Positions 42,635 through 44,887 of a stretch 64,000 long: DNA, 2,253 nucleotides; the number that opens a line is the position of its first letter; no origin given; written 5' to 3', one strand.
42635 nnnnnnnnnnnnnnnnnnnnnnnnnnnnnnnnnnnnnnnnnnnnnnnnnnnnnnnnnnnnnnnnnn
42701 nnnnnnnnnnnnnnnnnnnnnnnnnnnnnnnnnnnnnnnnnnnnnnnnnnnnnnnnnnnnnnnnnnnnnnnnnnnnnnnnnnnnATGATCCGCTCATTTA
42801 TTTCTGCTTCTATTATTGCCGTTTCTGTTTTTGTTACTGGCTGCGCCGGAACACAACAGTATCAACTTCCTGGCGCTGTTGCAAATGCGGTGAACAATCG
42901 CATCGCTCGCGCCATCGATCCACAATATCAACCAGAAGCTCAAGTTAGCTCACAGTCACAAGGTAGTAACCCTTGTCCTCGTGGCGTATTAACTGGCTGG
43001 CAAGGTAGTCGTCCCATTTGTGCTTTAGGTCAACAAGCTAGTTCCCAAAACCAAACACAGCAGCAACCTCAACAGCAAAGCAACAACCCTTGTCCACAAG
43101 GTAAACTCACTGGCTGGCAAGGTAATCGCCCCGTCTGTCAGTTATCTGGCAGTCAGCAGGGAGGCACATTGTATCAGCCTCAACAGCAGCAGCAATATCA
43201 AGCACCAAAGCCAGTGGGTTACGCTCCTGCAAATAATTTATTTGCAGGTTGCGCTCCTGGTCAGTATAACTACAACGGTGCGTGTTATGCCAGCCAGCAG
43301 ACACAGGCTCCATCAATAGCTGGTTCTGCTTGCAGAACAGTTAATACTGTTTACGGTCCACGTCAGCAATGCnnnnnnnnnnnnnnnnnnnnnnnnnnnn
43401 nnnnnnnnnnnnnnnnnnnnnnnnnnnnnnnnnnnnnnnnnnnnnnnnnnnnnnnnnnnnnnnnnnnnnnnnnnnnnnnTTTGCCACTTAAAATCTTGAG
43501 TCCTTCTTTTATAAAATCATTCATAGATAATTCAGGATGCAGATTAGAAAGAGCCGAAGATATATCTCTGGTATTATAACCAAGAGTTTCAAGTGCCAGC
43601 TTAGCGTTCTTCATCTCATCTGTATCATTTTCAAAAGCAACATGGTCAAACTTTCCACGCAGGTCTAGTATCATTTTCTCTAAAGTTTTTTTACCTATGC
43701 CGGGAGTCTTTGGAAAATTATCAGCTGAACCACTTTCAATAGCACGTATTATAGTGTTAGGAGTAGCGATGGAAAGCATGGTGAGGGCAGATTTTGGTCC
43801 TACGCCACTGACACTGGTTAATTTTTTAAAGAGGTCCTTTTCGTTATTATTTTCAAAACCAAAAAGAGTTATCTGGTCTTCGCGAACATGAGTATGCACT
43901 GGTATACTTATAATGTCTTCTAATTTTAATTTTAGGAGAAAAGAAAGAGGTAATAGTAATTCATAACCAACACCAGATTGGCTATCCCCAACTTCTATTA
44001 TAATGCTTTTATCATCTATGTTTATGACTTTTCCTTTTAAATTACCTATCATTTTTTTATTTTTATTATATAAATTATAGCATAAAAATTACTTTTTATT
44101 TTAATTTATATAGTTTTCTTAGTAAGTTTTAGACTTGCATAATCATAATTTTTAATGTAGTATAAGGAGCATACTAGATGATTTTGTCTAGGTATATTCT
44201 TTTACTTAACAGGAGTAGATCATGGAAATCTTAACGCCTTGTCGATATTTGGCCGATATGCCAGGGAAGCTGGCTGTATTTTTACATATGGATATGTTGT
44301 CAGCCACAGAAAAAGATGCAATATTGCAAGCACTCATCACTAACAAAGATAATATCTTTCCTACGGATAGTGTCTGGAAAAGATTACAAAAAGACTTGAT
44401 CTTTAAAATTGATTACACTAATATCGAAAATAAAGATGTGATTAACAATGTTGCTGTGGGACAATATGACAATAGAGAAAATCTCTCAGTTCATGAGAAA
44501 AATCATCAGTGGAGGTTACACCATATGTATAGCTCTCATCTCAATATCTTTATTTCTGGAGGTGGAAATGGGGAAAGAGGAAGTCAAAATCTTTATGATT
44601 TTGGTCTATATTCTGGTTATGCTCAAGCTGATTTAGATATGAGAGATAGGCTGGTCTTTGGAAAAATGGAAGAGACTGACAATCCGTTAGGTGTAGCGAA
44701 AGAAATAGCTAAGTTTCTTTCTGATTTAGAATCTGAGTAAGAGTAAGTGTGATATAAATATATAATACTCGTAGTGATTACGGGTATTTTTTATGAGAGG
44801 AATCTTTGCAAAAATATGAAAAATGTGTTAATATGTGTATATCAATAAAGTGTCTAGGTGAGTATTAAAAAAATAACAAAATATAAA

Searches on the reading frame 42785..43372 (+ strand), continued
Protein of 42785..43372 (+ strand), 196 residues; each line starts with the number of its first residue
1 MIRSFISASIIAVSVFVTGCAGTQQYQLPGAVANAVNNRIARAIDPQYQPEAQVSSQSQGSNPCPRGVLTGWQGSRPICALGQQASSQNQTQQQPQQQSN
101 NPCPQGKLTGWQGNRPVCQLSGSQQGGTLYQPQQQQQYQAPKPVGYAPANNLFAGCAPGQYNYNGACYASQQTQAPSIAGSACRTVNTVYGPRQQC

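Call 67: search_dna_similar(query=window:42785-43372:+, collection=plasmids, mode=protein, max_evalue=0.001, max_rows=5)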
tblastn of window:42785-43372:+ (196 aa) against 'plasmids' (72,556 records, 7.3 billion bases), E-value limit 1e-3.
No match.

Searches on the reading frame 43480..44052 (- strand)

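Call 6: search_protein_families(library=pfam, proteins=[window:43480-44052:-], max_evalue=1)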
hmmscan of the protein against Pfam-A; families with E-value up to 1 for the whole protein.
window:43480-44052:- (191 aa): 6 families
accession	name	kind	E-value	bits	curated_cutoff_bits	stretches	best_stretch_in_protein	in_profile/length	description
PF01330.27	RuvA_N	-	1.7e-15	57.3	23.6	1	1-65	1-61/61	RuvA N terminal domain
PF14520.12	HHH_5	-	6.8e-12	46.1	27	1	75-132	1-56/57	Helix-hairpin-helix domain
PF07499.19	RuvA_C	-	3.9e-07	30.9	24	1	152-189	8-47/47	RuvA, C-terminal domain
PF01367.25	5_3_exonuc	-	0.00051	20.9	40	1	109-152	16-58/97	5'-3' exonuclease, C-terminal SAM fold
PF21176.3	RecR_HhH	-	0.0007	19.8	27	1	73-90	3-20/45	RecR, helix-hairpin-helix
PF00633.29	HHH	-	0.0023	18.1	24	1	76-89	11-24/30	Helix-hairpin-helix motif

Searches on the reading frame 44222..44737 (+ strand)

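Call 6: search_protein_families(library=pfam, proteins=[window:44222-44737:+], max_evalue=1)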
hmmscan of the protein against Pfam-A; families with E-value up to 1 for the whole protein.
window:44222-44737:+ (172 aa): 0 families

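Call 53: search_protein_families(library=ncbifam, proteins=[window:44222-44737:+], max_evalue=1)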
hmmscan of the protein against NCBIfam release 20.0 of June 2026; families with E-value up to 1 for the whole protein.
window:44222-44737:+ (172 aa): 2 families
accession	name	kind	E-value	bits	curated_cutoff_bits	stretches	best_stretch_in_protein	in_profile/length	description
TIGR01136.1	cysKM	subfamily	0.056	12.8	344.15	1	73-117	130-174/299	cysteine synthase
TIGR01139.1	cysK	equivalog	0.17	11.1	350.95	1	75-117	132-174/298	cysteine synthase A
